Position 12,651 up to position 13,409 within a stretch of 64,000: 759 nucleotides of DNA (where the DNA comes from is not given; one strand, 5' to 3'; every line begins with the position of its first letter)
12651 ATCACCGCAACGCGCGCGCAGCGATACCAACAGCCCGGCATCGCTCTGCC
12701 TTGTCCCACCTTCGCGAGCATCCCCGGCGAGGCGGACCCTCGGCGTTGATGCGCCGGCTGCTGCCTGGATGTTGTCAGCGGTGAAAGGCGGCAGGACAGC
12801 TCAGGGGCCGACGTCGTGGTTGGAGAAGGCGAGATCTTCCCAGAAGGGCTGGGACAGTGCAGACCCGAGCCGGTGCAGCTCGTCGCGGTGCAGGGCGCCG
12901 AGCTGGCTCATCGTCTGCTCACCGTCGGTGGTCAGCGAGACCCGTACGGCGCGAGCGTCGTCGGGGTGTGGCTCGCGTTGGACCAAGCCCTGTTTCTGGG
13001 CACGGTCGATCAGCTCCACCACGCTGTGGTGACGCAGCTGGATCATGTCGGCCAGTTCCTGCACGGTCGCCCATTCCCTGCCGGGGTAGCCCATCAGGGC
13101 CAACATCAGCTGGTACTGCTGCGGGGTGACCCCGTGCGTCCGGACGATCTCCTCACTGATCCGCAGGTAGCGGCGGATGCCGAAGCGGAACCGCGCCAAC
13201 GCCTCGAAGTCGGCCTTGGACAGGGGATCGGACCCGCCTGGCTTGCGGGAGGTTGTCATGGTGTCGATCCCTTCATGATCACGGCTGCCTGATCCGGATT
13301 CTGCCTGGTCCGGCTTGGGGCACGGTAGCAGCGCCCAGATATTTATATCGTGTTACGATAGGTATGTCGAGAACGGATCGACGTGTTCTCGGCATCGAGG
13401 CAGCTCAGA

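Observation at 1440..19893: Recurring palindrome TATCG-N5-CGATA in four promoter regions: candidate regulon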

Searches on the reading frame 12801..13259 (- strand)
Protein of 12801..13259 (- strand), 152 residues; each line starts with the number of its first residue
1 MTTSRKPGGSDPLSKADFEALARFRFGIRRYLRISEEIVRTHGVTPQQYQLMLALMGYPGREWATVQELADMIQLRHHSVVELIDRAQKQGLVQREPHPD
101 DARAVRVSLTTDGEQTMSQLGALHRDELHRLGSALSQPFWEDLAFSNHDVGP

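Call 12: search_protein_families(library=pfam, proteins=[window:12801-13259:-], max_evalue=0.01)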
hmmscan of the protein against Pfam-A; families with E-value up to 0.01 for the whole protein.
window:12801-13259:- (152 aa): 4 families
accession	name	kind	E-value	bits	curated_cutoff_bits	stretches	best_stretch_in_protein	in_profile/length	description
PF12802.13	MarR_2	-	3.4e-15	56.4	27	1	42-104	1-61/61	MarR family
PF01047.28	MarR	-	2.1e-07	31.1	24.6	1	64-105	18-59/59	MarR family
PF13463.12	HTH_27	-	0.0004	21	22.2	1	64-113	20-68/68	Winged helix DNA-binding domain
PF22381.2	Staph_reg_Sar_Rot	-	0.0011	19.5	27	1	34-119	2-84/85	Transcriptional regulator SarA/Rot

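Call 18: find_encoding_contigs(protein=window:12801-13259:-, flank=10000, max_places=10)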
Protein window:12801-13259:- (152 aa): 22 contigs read that carry it; 10 places shown.
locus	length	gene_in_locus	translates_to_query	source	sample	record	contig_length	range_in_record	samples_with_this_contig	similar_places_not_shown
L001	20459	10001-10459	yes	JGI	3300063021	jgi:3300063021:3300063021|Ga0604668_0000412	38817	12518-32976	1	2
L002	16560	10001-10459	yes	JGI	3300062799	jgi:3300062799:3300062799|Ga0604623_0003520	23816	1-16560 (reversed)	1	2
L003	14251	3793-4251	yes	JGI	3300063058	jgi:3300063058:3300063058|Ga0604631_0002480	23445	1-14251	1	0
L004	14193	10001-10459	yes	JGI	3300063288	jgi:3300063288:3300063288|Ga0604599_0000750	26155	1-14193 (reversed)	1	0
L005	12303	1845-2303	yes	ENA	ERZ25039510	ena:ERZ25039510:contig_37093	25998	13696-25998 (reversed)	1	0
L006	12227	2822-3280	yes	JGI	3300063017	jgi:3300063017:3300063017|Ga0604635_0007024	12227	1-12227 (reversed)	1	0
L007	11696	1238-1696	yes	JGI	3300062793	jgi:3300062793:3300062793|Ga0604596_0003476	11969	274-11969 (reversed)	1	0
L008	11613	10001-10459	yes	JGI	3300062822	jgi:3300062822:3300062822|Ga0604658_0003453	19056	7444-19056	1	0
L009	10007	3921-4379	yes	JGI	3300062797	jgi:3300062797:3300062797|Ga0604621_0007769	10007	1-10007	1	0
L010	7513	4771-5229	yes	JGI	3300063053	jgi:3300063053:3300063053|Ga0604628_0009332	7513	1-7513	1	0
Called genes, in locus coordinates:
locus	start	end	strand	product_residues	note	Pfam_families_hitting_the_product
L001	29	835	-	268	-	PF01774:UreD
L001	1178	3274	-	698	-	PF00449:Urease_alpha, PF01979:Amidohydro_1, PF07969:Amidohydro_3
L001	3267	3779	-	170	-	PF00699:Urease_beta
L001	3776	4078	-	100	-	PF00547:Urease_gamma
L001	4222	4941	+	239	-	PF02492:cobW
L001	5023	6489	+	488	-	PF13396:PLDc_N, PF13091:PLDc_2, PF00614:PLDc (weak), PF13091:PLDc_2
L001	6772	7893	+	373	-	PF02615:Ldh_2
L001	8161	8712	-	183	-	PF00582:Usp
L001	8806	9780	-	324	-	PF01145:Band_7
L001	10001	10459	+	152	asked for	PF12802:MarR_2, PF01047:MarR (weak)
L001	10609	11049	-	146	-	PF12900:Pyridox_ox_2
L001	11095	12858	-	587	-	PF00115:COX1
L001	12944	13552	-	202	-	-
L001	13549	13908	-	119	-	PF12838:Fer4_7 (weak), PF00037:Fer4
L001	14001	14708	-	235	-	PF12840:HTH_20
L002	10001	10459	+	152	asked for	PF12802:MarR_2, PF01047:MarR (weak)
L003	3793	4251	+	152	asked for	PF12802:MarR_2, PF01047:MarR (weak)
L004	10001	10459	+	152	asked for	PF12802:MarR_2, PF01047:MarR (weak)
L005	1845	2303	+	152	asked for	PF12802:MarR_2, PF01047:MarR (weak)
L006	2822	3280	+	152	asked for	PF12802:MarR_2, PF01047:MarR (weak)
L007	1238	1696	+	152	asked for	PF12802:MarR_2, PF01047:MarR (weak)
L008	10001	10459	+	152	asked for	PF12802:MarR_2, PF01047:MarR (weak)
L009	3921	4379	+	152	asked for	PF12802:MarR_2, PF01047:MarR (weak)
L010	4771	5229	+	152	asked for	PF12802:MarR_2, PF01047:MarR (weak)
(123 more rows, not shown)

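Call 20: find_homologous_proteins(query=window:12801-13259:-, max_evalue=1e-10)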
Query window:12801-13259:- (152 aa): 1469 proteins with E <= 1e-10 among 1533 candidates; the best 120 are listed.
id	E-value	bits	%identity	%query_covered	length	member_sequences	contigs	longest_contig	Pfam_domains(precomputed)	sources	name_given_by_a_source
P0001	1.5e-88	312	95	99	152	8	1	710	PF01047.29,PF12802.14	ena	-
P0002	3.1e-88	311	93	100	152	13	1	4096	PF01047.29,PF12802.14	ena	-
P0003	3.7e-87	307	93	100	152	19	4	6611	PF01047.29,PF12802.14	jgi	jgi:DNA-binding MarR family transcriptional regulator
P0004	3.2e-85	301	89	100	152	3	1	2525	PF01047.29,PF12802.14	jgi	jgi:DNA-binding MarR family transcriptional regulator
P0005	5.0e-82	291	92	100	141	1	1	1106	PF12802.14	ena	-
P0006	1.2e-77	276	89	93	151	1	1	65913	PF01047.29,PF12802.14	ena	-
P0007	1.1e-74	267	86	94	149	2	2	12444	PF01047.29,PF12802.14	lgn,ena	-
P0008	3.6e-74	265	85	95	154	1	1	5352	PF01047.29,PF12802.14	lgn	-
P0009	8.0e-73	261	83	93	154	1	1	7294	PF01047.29,PF12802.14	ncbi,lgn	ncbi:MAG: MarR family winged helix-turn-helix transcriptional regulator [Propionibacteriaceae bacter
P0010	1.3e-72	260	78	100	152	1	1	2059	PF12802.14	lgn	-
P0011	2.1e-71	256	78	99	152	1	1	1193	PF12802.14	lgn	-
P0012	5.1e-71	255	83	91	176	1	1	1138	PF01047.29,PF12802.14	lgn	-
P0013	3.0e-69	249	77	95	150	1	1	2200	PF01047.29,PF12802.14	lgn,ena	-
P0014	4.0e-69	249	81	91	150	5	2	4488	PF12802.14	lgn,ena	-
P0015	2.3e-67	243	76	95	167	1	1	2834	PF12802.14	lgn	-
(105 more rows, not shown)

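Call 22: find_related_loci(query=A1, collection=genome_contigs, flank=10000)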
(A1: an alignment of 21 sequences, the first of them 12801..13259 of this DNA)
Query A1 (152 aa) in genome_contigs; peptide patterns used: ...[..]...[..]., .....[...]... (x = any residue, [..] = any of these).
294 stretches matched a pattern; 261 encode a relative of the query (tblastn E <= 1e-3); the best 80 are kept; 80 distinct loci.
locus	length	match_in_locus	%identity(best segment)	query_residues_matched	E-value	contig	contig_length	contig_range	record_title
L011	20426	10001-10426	86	1-143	3e-79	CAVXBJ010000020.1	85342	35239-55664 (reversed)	MAG: uncultured Actinomycetota bacterium isolate MFD02581.bin.2.29 genome assembly, contig: contig_13499, whole genome s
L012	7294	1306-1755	79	1-150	3e-77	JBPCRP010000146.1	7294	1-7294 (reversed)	MAG: Propionibacteriaceae bacterium isolate TH_ant_mag_237 k127_7305285, whole genome shotgun sequence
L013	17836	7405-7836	76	1-144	2e-70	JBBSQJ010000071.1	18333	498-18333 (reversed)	MAG: Propionibacteriales bacterium isolate LS6_sbin.85 LS6_sbin.85_K_1312866_L_18333_cov_9.0000, whole genome shotgun se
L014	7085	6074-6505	73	1-144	4e-69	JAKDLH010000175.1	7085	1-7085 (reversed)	MAG: Microlunatus sp. isolate 41_S55 41_S55_NODE_735_length_7085_cov_5.474964, whole genome shotgun sequence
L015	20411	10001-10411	72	8-144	4e-64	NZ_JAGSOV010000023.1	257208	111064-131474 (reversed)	Pseudonocardia humida strain S2-4 Scaffold6_2, whole genome shotgun sequence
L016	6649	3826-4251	69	3-144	2e-63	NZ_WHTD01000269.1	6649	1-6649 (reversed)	MAG: Actinophytocola sp. isolate Dino_bin25 k141_194917_length_6649_cov_25.8359, whole genome shotgun sequence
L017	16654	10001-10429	69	1-143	1e-63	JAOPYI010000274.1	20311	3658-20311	MAG: Sphaerisporangium sp. isolate RYN_223 scaffold_1084348, whole genome shotgun sequence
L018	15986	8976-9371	75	9-140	3e-63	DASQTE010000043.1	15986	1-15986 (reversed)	MAG TPA_asm: Blastococcus sp. isolate SMAG_U10927 k141_840767, whole genome shotgun sequence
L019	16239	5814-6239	68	1-142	7e-63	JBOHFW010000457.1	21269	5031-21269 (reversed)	MAG: Pseudonocardiaceae bacterium isolate SC-M_metawrap_bin.9 k127_161046, whole genome shotgun sequence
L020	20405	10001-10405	73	10-144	6e-63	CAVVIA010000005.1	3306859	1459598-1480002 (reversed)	MAG: uncultured Actinomycetota bacterium isolate MFD02840.bin.2.12 genome assembly, contig: contig_3233, whole genome sh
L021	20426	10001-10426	68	1-142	4e-63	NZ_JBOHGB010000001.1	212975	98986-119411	MAG: Actinophytocola sp. isolate SD8029_metabat2.bin.17 NODE_2_length_212975_cov_5.855747, whole genome shotgun sequence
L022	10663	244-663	71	10-147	9e-63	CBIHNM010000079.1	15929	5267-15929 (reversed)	MAG TPA_asm: uncultured Pseudonocardia sp. isolate SRR18156215_binner13_Refined_70 genome assembly, contig: ERZ27336875.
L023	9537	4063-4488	68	1-142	1e-62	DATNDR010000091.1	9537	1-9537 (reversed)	MAG TPA_asm: Pseudonocardiaceae bacterium isolate SMAG_U11247 k141_1029445, whole genome shotgun sequence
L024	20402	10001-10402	70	10-143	2e-62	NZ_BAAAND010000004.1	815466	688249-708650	Kribbella karoonensis strain JCM 14304 sequence04, whole genome shotgun sequence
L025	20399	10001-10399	73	10-142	2e-62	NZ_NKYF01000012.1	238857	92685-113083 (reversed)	Pseudonocardia sp. MH-G8 Scaffold12, whole genome shotgun sequence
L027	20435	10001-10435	67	8-152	2e-62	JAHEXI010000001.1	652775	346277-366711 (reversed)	MAG: Pseudonocardiales bacterium isolate nzgw100 NODE_3_length_652776_cov_22.929483, whole genome shotgun sequence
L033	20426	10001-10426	69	1-142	5e-62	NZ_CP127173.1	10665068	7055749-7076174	Amycolatopsis nalaikhensis strain 2-2 chromosome, complete genome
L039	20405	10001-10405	71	13-147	8e-62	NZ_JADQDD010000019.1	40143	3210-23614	Pseudonocardia sp. KRD291 19, whole genome shotgun sequence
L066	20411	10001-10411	68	7-143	2e-60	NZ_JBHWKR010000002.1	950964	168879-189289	Kribbella sp. NPDC059898 NPDC059898_T4_A12.ctg-0002, whole genome shotgun sequence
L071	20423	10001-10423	67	2-142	2e-60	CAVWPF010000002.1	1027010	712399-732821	MAG: uncultured Actinomycetota bacterium isolate MFD01275.bin.1.285 genome assembly, contig: contig_3831, whole genome s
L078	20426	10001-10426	67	1-142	2e-60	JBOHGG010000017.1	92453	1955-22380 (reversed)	MAG: Pseudonocardiaceae bacterium isolate SE1520_concoct.bin.16 NODE_38_length_92453_cov_10.879590, whole genome shotgun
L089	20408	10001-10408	69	9-144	6e-60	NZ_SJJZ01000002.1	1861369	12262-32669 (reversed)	Kribbella soli strain KCTC 29219 NODE_2_length_1861369_cov_11.7782_ID_885, whole genome shotgun sequence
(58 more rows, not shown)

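Call 25: search_solved_structures(query=window:12801-13259:-, max_evalue=0.001)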
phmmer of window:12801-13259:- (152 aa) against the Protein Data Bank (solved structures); distinct sequences matched with E-value up to 0.001: 38.
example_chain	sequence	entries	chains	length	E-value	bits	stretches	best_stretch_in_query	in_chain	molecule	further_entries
22oz_A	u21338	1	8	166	1.3e-08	37.9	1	39-114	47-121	Transcriptional regulator marR family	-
7kki_A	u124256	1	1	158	1.3e-07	34.7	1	36-131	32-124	Transcriptional regulator, MarR family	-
7kfo_A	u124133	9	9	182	1.9e-07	34.1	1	36-131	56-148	Transcriptional regulator, MarR family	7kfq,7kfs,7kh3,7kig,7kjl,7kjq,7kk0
3u2r_A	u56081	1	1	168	2.7e-07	33.6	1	29-121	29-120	Regulatory protein MarR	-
7krh_A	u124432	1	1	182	3.3e-07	33.3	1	36-131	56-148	Transcriptional regulator, MarR family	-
8ylf_A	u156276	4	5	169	5.7e-07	32.6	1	39-139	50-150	MarR family transcriptional regulator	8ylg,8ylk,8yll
2rdp_A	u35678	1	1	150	1.1e-06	31.7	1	11-122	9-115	putative transcriptional regulator MarR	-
4xrf_A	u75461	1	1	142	4.8e-06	29.6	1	20-138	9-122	Transcriptional regulator, MarR family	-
3bj6_A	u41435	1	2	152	1e-05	28.5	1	35-132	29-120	Transcriptional regulator, MarR family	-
4b8x_A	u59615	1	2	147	1.2e-05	28.3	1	36-117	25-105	POSSIBLE MARR-TRANSCRIPTIONAL REGULATOR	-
2eth_A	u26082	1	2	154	2e-05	27.6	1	29-120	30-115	transcriptional regulator, putative, Mar family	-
1z91_A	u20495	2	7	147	3e-05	27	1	44-114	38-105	Organic hydroperoxide resistance transcriptional regulator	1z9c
3vb2_A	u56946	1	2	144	4.4e-05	26.5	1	41-130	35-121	Multiple antibiotic resistance protein marR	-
3vod_A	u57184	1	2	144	5.8e-05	26.1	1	63-130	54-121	Multiple antibiotic resistance protein marR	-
5h3r_A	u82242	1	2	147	6.1e-05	26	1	63-130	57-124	Multiple antibiotic resistance protein MarR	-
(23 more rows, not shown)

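Call 26: search_protein_families(library=ncbifam, proteins=[window:12801-13259:-], max_evalue=0.001)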
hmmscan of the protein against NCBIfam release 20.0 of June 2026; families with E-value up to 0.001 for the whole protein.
window:12801-13259:- (152 aa): 7 families
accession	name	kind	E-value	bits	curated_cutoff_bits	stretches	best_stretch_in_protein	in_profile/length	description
TIGR02337.1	HpaR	equivalog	5.5e-09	35.9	121.2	1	38-138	20-117/130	homoprotocatechuate degradation operon regulator HpaR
NF008565.1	PRK11512.1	equivalog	1.4e-06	28.3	240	1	62-130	53-121/144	multiple antibiotic resistance transcriptional regulator MarR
NF045593.1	bilirub_TF_BilQ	equivalog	8.3e-06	25.5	125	1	65-126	46-107/135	bilirubin utilization transcriptional regulator BilQ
NF052438.1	TransRegRv0880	equivalog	8.8e-06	25.6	220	1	65-118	50-103/143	Rv0880 family HTH-type transcriptional regulator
NF002926.0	PRK03573.1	equivalog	1.5e-05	24.9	120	1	68-122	51-105/144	transcriptional regulator SlyA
NF053777.1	Saro0803TransReg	equivalog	2e-05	24.3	200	1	67-119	55-107/140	Saro_0803 family transcriptional regulator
NF052638.1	TransRegOhrRVib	equivalog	0.00048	19.9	200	1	43-118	34-106/141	transcriptional regulator OhrR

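Call 47: search_protein_families(library=pfam, proteins=[L033:2629-5349:+, L021:5262-7286:+, L027:11467-13539:+, L078:1921-3936:-, L066:9195-10043:-, L011:15638-17035:+, L039:15726-17363:+, L071:7691-9829:-, L089:9235-9711:-, L078:12393-13265:+], max_evalue=0.001)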
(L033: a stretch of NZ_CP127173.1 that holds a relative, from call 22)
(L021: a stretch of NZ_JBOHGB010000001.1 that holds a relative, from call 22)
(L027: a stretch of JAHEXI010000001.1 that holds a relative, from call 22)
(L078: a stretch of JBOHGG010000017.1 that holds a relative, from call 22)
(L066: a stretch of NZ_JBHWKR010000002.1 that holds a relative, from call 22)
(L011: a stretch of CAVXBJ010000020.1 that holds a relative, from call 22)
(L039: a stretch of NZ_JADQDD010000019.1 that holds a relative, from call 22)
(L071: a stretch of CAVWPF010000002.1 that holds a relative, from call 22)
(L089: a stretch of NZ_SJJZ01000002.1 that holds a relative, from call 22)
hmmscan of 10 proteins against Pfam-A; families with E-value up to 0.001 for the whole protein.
L033:2629-5349:+ (906 aa): 3 families
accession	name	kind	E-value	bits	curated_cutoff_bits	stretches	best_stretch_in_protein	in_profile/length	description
PF17831.6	PDH_E1_M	-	6.4e-77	258.4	23.2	1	498-718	11-226/229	Pyruvate dehydrogenase E1 component middle domain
PF22613.1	Transketolase_C_1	-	2.9e-20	73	27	1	739-869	5-113/113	Transketolase-like TK C-terminal domain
PF00456.26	Transketolase_N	-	7.7e-12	45.3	22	1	150-314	59-218/334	Transketolase, thiamine diphosphate binding domain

L021:5262-7286:+ (674 aa): 1 family
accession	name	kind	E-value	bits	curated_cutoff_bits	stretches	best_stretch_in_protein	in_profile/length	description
PF17831.6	PDH_E1_M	-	3.1e-44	151.4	23.2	2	386-510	8-132/229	Pyruvate dehydrogenase E1 component middle domain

L027:11467-13539:+ (690 aa): 3 families
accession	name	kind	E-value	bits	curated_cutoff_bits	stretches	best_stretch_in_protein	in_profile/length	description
PF00330.25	Aconitase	-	6e-90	302.9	28.7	1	33-431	3-463/463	Aconitase family (aconitate hydratase)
PF00694.25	Aconitase_C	-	2.4e-21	76.9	22.8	1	552-608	73-129/131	Aconitase C-terminal domain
PF06434.19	Aconitase_2_N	-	0.00068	19.8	27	0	501-572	3-72/204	Aconitate hydratase 2 N-terminus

L078:1921-3936:- (671 aa): 3 families
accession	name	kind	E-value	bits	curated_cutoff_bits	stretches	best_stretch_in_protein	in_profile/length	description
PF00330.25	Aconitase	-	2.4e-88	297.6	28.7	2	11-284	5-306/463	Aconitase family (aconitate hydratase)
PF00694.25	Aconitase_C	-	1.6e-20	74.2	22.8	1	529-585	74-130/131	Aconitase C-terminal domain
PF06434.19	Aconitase_2_N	-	2.2e-05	24.7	27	1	477-647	3-170/204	Aconitate hydratase 2 N-terminus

L066:9195-10043:- (282 aa): 0 families

L011:15638-17035:+ (465 aa): 2 families
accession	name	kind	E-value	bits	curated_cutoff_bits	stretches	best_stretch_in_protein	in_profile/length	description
PF02781.21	G6PD_C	-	1.2e-73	248.3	27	1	178-453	3-283/296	Glucose-6-phosphate dehydrogenase, C-terminal domain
PF00479.28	G6PD_N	-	7.5e-29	102.1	22.1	1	9-174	2-183/183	Glucose-6-phosphate dehydrogenase, NAD binding domain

L039:15726-17363:+ (545 aa): 2 families
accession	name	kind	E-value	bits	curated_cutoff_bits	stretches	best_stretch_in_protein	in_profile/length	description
PF00199.24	Catalase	-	5.1e-180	599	25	1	70-448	1-382/383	Catalase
PF06628.17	Catalase-rel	-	1.7e-16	60.5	30.1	1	479-541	3-65/65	Catalase-related immune-responsive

L071:7691-9829:- (712 aa): 2 families
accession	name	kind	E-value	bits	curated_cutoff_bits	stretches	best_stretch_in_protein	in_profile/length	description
PF00106.31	adh_short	-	4e-14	53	26.6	1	374-461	3-88/195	short chain dehydrogenase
PF13561.12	adh_short_C2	-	8.7e-10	39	27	0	383-463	8-84/236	Enoyl-(Acyl carrier protein) reductase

L089:9235-9711:- (158 aa): 2 families
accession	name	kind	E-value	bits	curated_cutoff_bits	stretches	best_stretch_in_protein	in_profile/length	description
PF20587.3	DUF6789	-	4.3e-06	27.3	27.1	0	8-88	9-91/144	Family of unknown function (DUF6789)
PF07274.17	DUF1440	-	0.0002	21.9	34.7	1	50-106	53-109/135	Protein of unknown function (DUF1440)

L078:12393-13265:+ (290 aa): 1 family
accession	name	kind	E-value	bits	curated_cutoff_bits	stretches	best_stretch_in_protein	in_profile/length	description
PF14325.12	DUF4383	-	4e-10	40.4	27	1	74-188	1-124/125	Domain of unknown function (DUF4383)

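Call 69: search_dna_similar(query=window:12801-13259:-, collection=plasmids, mode=protein, max_evalue=1e-30, max_rows=15)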
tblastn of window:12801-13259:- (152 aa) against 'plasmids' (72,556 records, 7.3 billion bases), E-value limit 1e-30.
Records with a match: 18; places in all: 18; records where one place covers at least 80% of the query: 14.
Best place of each record, by identity: 60-80% 10; <60% 8.
By first word of the organism name: Rhodococcus 10; Ralstonia 3; Pseudonocardia 2; Cupriavidus 2; Variovorax 1.
By predicted mobility (MOB-suite, as given by PLSDB): non-mobilizable 10; mobilizable 8.
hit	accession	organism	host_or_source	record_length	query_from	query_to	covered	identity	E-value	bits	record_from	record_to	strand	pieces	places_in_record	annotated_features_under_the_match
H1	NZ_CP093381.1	Rhodococcus opacus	cell culture,forest soil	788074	10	142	88%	72.2%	5e-59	203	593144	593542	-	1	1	helix-turn-helix domain-containing protein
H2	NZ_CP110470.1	Rhodococcus opacus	cell culture,Soil contaminated by oil ...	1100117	10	142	88%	71.4%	3e-58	201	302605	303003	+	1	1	record has no annotation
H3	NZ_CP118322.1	Rhodococcus sp. DK176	pure culture,crude oil-contaminated soil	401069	10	142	88%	71.4%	5e-58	201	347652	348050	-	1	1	helix-turn-helix domain-containing protein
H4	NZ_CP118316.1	Rhodococcus sp. DK180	pure culture,crude oil-contaminated soil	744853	10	142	88%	71.4%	5e-58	201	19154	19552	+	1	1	helix-turn-helix domain-containing protein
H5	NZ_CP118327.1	Rhodococcus sp. DK17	pure culture,crude oil-contaminated soil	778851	10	142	88%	71.4%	5e-58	201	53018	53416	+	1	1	helix-turn-helix domain-containing protein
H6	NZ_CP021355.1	Rhodococcus oxybenzonivorans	river sediment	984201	10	142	88%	71.4%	5e-58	201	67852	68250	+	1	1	helix-turn-helix domain-containing protein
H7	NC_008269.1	Rhodococcus jostii RHA1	-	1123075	10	142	88%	71.4%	5e-58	201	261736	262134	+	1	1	record has no annotation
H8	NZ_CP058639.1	Rhodococcus sp. ZPP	cell culture,soil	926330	10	142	88%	71.4%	5e-58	200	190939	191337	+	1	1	helix-turn-helix domain-containing protein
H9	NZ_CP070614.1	Rhodococcus pseudokoreensis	cell culture,rhizosphere of apple ...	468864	10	142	88%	71.4%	6e-58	200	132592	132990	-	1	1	helix-turn-helix domain-containing protein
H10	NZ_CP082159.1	Rhodococcus opacus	bacterial isolate,soil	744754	10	140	86%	71.8%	3e-57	198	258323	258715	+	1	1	helix-turn-helix domain-containing protein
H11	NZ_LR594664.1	Variovorax sp. RA8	Riverbed sediment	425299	1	144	95%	50.0%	4e-37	140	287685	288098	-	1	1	MarR family transcriptional regulator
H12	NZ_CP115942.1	Ralstonia syzygii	Musa sp.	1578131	1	141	93%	48.2%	1e-34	134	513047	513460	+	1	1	none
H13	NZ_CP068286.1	Ralstonia syzygii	Musa balbisiana cultivar Kepok,banana ...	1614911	1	141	93%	48.2%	1e-34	134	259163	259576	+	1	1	record has no annotation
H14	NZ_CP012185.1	Pseudonocardia sp. EC080619-01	Apterostigma dentigerum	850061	27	143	77%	57.3%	5e-32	126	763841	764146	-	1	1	MarR family winged helix-turn-helix transcriptional regulator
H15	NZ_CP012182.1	Pseudonocardia sp. EC080610-09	Apterostigma dentigerum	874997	27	143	77%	57.3%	5e-32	126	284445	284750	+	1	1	MarR family winged helix-turn-helix transcriptional regulator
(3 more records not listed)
